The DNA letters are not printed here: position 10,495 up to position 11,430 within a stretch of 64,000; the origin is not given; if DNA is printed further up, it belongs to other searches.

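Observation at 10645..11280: Intact GIY-YIG-like (T5orf172) plus C-terminal small-domain protein embedded at the 3' end of the gatCAB operon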

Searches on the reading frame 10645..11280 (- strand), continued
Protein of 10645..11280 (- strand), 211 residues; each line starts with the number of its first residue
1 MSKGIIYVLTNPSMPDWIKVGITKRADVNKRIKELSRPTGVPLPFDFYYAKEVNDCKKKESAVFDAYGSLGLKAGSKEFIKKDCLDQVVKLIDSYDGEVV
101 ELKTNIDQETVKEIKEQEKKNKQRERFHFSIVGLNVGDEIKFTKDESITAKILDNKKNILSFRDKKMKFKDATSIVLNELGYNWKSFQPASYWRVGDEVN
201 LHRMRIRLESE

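Call 54: find_related_loci(query=A1, collection=viral_contigs, flank=4000)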
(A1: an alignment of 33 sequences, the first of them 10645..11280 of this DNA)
Query A1 (211 aa) in viral_contigs; peptide patterns used: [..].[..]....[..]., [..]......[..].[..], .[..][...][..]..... (x = any residue, [..] = any of these).
389 stretches matched a pattern; 150 encode a relative of the query (tblastn E <= 1e-3); the best 80 are kept; 80 distinct loci.
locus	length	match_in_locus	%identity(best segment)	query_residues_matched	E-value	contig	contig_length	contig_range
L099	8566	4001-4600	33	5-211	9e-29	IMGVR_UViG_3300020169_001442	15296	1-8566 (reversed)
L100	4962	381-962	35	5-205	1e-28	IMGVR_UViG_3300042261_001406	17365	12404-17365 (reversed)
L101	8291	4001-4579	30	5-209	2e-23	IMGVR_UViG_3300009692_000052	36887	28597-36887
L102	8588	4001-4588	31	1-199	5e-23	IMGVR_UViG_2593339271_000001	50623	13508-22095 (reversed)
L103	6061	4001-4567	32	2-193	2e-22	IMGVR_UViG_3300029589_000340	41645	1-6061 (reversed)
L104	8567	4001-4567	32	2-193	2e-22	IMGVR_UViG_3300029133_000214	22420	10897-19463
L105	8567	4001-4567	32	2-193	2e-22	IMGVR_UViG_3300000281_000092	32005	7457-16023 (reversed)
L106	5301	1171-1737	34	4-193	3e-22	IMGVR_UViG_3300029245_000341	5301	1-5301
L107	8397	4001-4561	33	4-193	2e-21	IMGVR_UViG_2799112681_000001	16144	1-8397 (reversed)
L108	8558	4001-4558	33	3-195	2e-21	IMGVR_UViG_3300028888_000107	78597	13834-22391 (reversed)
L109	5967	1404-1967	34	6-203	3e-21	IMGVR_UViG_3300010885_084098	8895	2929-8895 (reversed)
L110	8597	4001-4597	34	5-211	1e-28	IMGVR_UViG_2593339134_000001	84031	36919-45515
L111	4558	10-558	30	5-193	9e-20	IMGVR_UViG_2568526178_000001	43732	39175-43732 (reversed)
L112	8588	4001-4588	29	1-199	1e-19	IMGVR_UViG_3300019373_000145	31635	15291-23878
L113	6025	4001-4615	27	4-208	2e-17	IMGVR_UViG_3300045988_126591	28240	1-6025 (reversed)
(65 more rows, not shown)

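Call 55: find_related_loci(query=A1, collection=metagenome_contigs, flank=4000)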
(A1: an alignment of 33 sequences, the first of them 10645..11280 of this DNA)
Query A1 (211 aa) in metagenome_contigs; peptide patterns used: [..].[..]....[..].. (x = any residue, [..] = any of these).
600 stretches matched a pattern (row limit reached: there are more); 577 encode a relative of the query (tblastn E <= 1e-3); the best 80 are kept; 80 distinct loci.
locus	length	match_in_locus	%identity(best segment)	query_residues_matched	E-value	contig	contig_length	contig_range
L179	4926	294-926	98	1-211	2e-138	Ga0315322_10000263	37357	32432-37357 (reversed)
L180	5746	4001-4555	38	1-193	5e-33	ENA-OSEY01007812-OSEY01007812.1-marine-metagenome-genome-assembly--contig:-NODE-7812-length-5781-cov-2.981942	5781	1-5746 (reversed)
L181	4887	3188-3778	35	2-203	1e-32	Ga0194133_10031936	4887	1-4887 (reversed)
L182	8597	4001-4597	36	5-209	1e-32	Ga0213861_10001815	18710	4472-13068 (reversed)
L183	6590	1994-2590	36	5-209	1e-32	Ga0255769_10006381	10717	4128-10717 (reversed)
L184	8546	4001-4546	35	5-193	4e-32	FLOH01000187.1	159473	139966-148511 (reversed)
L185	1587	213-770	37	1-193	1e-32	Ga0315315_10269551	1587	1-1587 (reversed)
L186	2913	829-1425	36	5-209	4e-32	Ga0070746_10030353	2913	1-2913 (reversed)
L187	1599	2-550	38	3-193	6e-32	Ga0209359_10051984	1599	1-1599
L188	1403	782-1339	36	1-194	7e-31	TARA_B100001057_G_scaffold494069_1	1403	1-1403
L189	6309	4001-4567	32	1-194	1e-30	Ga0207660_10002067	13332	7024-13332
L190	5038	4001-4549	33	5-194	2e-30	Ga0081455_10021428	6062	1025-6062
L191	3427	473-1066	36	6-211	2e-30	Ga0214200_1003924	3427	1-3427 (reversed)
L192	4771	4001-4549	34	4-193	4e-30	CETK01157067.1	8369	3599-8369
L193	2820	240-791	33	5-193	7e-30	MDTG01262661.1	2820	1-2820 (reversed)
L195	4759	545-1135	33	4-205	2e-29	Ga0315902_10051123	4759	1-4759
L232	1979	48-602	32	5-193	8e-28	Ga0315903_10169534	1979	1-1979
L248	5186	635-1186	32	5-193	1e-27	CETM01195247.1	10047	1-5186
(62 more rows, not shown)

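Call 60: search_protein_families(library=pfam, alignment_id=A3, max_evalue=0.00001)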
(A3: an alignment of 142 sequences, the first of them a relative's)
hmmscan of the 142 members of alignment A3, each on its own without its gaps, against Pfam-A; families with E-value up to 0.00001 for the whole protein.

A. member 1, L099:1056-3992:+ (979 aa): 5 families
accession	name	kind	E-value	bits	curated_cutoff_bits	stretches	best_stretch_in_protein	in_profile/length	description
PF18766.7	SWI2_SNF2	-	6.7e-26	91.7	26.7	1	281-518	2-200/221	SWI2/SNF2 ATPase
PF04313.20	HSDR_N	-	3.9e-15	56.7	25.1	1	118-206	108-196/198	Type I restriction enzyme R protein N terminus (HSDR_N)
PF04851.21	ResIII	-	5.6e-15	56.1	22.5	1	277-470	4-163/164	Type III restriction enzyme, res subunit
PF22679.2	T1R_D3-like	-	3.4e-11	44.2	27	1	639-697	94-156/158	Type I restriction enzyme subunit R domain 3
PF00270.35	DEAD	-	1.4e-08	35.1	26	1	297-470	13-161/167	DEAD/DEAH box helicase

B. families by the number of members that match (of 142 scanned): 64 families (the first 25 are shown)
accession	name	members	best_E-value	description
PF12705.13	PDDEXK_1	4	1.4e-15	PD-(D/E)XK nuclease superfamily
PF04851.21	ResIII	3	1.4e-38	Type III restriction enzyme, res subunit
PF01134.28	GIDA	2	1.2e-121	Glucose inhibited division protein A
PF07992.20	Pyr_redox_2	2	5.1e-74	Pyridine nucleotide-disulphide oxidoreductase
PF02852.28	Pyr_redox_dim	2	3.1e-41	Pyridine nucleotide-disulphide oxidoreductase, dimerisation domain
PF18766.7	SWI2_SNF2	2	6.7e-26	SWI2/SNF2 ATPase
PF00070.33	Pyr_redox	2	9.3e-24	Pyridine nucleotide-disulphide oxidoreductase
PF00271.37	Helicase_C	2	1e-19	Helicase conserved C-terminal domain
PF04313.20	HSDR_N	2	3.9e-15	Type I restriction enzyme R protein N terminus (HSDR_N)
PF00270.35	DEAD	2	6.3e-11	DEAD/DEAH box helicase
PF13649.12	Methyltransf_25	2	6.4e-10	Methyltransferase domain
PF12831.13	FAD_oxidored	2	4e-09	FAD dependent oxidoreductase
PF01381.28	HTH_3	2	7.2e-09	Helix-turn-helix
PF13738.12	Pyr_redox_3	2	1e-06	Pyridine nucleotide-disulphide oxidoreductase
PF01293.25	PEPCK_ATP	1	5.1e-216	Phosphoenolpyruvate carboxykinase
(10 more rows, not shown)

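Call 86: search_protein_families(library=pfam, proteins=[L108:1781-2851:+, L108:2858-3877:+, L182:5849-8512:+, L189:4908-5900:+, L195:1457-2716:+, L232:1109-1936:-, L248:1231-2139:-, L248:2139-3134:-], max_evalue=0.0001)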
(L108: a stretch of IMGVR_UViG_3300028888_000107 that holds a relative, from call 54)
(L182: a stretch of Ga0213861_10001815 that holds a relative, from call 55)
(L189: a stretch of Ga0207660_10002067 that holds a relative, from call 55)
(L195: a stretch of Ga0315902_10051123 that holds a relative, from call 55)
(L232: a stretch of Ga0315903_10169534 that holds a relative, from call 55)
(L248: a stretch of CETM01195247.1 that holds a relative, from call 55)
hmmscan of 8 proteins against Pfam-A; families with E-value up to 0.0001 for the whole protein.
L108:1781-2851:+ (357 aa): 0 families

L108:2858-3877:+ (340 aa): 0 families

L182:5849-8512:+ (888 aa): 6 families
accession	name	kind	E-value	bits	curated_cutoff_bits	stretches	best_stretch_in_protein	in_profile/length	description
PF20473.4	MmeI_Mtase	-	1e-90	303.9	27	1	323-584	2-258/259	MmeI, DNA-methyltransferase domain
PF20466.3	MmeI_TRD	-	2.4e-71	239.8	27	1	602-802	2-207/207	MmeI, target recognition domain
PF20464.3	MmeI_N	-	9.4e-24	85.1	27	1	15-159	18-179/181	MmeI, N-terminal domain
PF20465.4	MmeI_hel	-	6.7e-18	65.7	27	1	172-247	1-75/75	MmeI, helicase spacer domain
PF20467.3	MmeI_C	-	1.1e-13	51.6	27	1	809-879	8-77/83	MmeI, C-terminal domain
PF07669.17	Eco57I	-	1.3e-09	38.9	25.3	1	391-531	1-145/171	Eco57I restriction-modification methylase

L189:4908-5900:+ (331 aa): 0 families

L195:1457-2716:+ (420 aa): 1 family
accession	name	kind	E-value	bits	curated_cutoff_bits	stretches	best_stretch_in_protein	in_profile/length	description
PF13651.11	EcoRI_methylase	-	8e-113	377.7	26.4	1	50-413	1-344/345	Adenine-specific methyltransferase EcoRI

L232:1109-1936:- (275 aa): 1 family
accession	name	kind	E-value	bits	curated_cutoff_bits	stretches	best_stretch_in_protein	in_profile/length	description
PF02086.21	MethyltransfD12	-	6.6e-52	177.2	22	1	1-241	12-251/253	D12 class N6 adenine-specific DNA methyltransferase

L248:1231-2139:- (302 aa): 1 family
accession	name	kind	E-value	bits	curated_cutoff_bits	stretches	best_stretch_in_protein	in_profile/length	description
PF02086.21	MethyltransfD12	-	1.9e-32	113.4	22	1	11-279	1-249/253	D12 class N6 adenine-specific DNA methyltransferase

L248:2139-3134:- (331 aa): 2 families
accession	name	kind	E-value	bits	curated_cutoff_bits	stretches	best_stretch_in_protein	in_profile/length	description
PF02086.21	MethyltransfD12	-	1.7e-32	113.6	22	1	10-270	1-240/253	D12 class N6 adenine-specific DNA methyltransferase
PF03602.21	Cons_hypoth95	-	1.4e-05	25.3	24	0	178-223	87-138/182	Conserved hypothetical protein 95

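Call 87: search_protein_representatives(alignment_id=A1)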
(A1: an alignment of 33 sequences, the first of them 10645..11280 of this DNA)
Query: 33 sequences, 207 profile positions. Proteins with E-value up to 0.001 (for the whole library): 21785; up to 1e-10: 11578; up to 1e-30: 954. The best 150 are listed.
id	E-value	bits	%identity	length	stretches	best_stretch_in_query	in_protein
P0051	4.2e-94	330.2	-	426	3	3-204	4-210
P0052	7.4e-93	326.1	-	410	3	2-205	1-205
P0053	6.5e-84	296.9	-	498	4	113-203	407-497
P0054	3.4e-83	294.6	-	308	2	14-204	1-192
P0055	4.5e-79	281.1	-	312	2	3-206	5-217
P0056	4.7e-79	281.1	-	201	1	2-204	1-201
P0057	3.3e-78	278.3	-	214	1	2-206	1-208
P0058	5.6e-77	274.3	-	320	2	4-204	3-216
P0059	1.5e-74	266.4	-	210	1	2-206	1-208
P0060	6.4e-74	264.3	-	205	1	1-198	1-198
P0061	6.8e-74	264.2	-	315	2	3-198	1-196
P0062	1.2e-73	263.4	-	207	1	3-205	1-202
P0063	1.5e-73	263.1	-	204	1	1-204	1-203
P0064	2.2e-72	259.2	-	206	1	5-204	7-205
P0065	2.3e-72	259.2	-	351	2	3-205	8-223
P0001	3.4e-70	252.1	-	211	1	1-204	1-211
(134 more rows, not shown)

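Call 92: search_dna_similar(query=window:10645-11280:-, collection=phages, mode=protein, max_evalue=0.001, max_rows=25)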
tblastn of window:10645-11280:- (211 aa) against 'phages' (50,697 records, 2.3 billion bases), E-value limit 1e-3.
Records with a match: 33; places in all: 33; records where one place covers at least 80% of the query: 0.
Best place of each record, by identity: <60% 33.
By first word of the organism name: Pseudomonas 15; Sulfitobacter 4; Burkholderia 4; Salmonella 4; Proteus 1; Roseobacter 1; Phaeobacter 1; Escherichia 1; Yersinia 1; Klebsiella 1.
By host as written in the record: Pseudomonas aeruginosa 12; Sulfitobacter sp. CB2047 4; - 4; Pseudomonas aeruginosa P9W 2; Salmonella enterica subsp. enterica serovar Typhi 2; Proteus mirabilis 1; Rhodobacteraceae bacterium FZCC0012 1; Phaeobacter inhibens DSM 17395 1; and 6 more.
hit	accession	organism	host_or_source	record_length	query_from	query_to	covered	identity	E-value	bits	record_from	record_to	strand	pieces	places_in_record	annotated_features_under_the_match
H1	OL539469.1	Proteus phage vB_PmiP_Brookers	Proteus mirabilis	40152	4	108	50%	33.6%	2e-4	47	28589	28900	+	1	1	putative GIY-YIG nuclease family protein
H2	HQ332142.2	Sulfitobacter phage pCB2047-A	Sulfitobacter sp. CB2047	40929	1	93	44%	37.6%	5e-7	55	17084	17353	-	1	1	T5orf172 domain-containing protein | hypothetical protein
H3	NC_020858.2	Sulfitobacter phage pCB2047-A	Sulfitobacter sp. CB2047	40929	1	93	44%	37.6%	5e-7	55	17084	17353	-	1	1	GIY-YIG nuclease family protein | hypothetical protein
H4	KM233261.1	Sulfitobacter phage NYA-2014a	Sulfitobacter sp. CB2047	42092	1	93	44%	37.6%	5e-7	55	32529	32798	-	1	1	T5ord172-domain containing protein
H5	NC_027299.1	Sulfitobacter phage NYA-2014a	Sulfitobacter sp. CB2047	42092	1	93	44%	37.6%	5e-7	55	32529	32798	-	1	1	GIY-YIG nuclease family protein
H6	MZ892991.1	Roseobacter phage CRP-603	Rhodobacteraceae bacterium FZCC0012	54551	3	96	45%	36.8%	6e-6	52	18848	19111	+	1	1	hypothetical protein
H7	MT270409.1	Phaeobacter phage MD18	Phaeobacter inhibens DSM 17395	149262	1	100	47%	34.0%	2e-5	50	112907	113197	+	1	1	hypothetical protein (x2)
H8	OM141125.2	Pseudomonas phage PP9W2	Pseudomonas aeruginosa P9W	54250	1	85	40%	38.8%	3e-8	59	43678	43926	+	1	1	putative helicase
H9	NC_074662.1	Pseudomonas phage PP9W2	Pseudomonas aeruginosa P9W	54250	1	85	40%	38.8%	3e-8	59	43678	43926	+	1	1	putative helicase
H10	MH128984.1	Burkholderia phage vB_BmuP_KL4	-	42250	1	98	46%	33.7%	3e-6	53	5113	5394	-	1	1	putative helicase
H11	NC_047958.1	Burkholderia phage vB_BmuP_KL4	-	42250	1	98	46%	33.7%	3e-6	53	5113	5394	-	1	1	GIY-YIG nuclease family protein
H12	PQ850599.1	Escherichia phage CurroJimenez_Bas106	Escherichia coli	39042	2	101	47%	32.7%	2e-5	50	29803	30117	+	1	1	hypothetical protein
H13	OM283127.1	Burkholderia phage JC1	Burkholderia cenocepacia Van1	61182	4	86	39%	38.4%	1e-5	51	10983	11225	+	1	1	helicase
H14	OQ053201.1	Burkholderia phage CSP3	Burkholderia contaminans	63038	4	86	39%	34.9%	5e-6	52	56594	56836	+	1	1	helicase-like protein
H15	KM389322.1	Pseudomonas phage F_ET2439sp/ET602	-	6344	1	60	28%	46.7%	3e-5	50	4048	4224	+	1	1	record has no annotation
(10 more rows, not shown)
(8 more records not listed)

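Call 93: search_dna_similar(query=window:10645-11280:-, collection=plasmids, mode=protein, max_evalue=0.001, max_rows=25)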
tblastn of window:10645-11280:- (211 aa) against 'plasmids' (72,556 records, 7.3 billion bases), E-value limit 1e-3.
Records with a match: 23; places in all: 23; records where one place covers at least 80% of the query: 2.
Best place of each record, by identity: <60% 23.
By first word of the organism name: Variovorax 5; Klebsiella 4; Phocaeicola 2; Vibrio 2; Deinococcus 2; Sphingomonas 1; Prevotella 1; Thauera 1; Nitrosospira 1; Acinetobacter 1; and 3 more.
By predicted mobility (MOB-suite, as given by PLSDB): non-mobilizable 18; conjugative 3; mobilizable 2.
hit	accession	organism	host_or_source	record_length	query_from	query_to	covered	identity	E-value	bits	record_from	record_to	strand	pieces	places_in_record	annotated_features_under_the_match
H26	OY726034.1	Phocaeicola massiliensis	-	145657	1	197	93%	30.7%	1e-13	76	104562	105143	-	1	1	none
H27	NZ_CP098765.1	Sphingomonas aerolata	cloud water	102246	4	193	90%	28.9%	9e-12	71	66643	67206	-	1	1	GIY-YIG nuclease family protein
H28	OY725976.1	Phocaeicola massiliensis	-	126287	4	142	66%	35.1%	3e-6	54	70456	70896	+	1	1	none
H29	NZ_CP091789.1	Prevotella sp. E2-28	Ovis aries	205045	4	142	66%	32.5%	5e-4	48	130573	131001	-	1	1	GIY-YIG nuclease family protein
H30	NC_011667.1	Thauera aminoaromatica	-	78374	1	92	44%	40.9%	1e-10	67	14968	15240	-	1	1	GIY-YIG nuclease family protein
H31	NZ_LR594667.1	Variovorax sp. SRS16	linuron-contaminated soil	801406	4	93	43%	41.8%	9e-11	68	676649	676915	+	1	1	GIY-YIG nuclease family protein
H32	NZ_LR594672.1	Variovorax sp. PBL-E5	linuron-contaminated soil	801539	4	93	43%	41.8%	9e-11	68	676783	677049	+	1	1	GIY-YIG nuclease family protein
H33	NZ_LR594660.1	Variovorax sp. PBL-H6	linuron-contaminated soil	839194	4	93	43%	41.8%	9e-11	68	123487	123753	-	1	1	GIY-YIG nuclease family protein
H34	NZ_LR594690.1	Variovorax sp. WDL1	linuron-contaminated soil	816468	4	93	43%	41.8%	9e-11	68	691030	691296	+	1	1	GIY-YIG nuclease family protein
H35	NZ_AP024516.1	Nitrosospira sp. NRS527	Oryza sativa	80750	4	109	50%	33.6%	1e-5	52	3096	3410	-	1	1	GIY-YIG nuclease family protein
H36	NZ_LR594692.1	Variovorax sp. WDL1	linuron-contaminated soil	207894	6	81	36%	44.7%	5e-11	68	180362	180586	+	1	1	GIY-YIG nuclease family protein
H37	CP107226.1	Klebsiella pneumoniae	Homo sapiens,sputum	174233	1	94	45%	35.1%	7e-5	50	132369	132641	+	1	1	GIY-YIG nuclease family protein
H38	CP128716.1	Klebsiella pneumoniae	Homo sapiens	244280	1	94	45%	35.1%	7e-5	50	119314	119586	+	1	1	GIY-YIG nuclease family protein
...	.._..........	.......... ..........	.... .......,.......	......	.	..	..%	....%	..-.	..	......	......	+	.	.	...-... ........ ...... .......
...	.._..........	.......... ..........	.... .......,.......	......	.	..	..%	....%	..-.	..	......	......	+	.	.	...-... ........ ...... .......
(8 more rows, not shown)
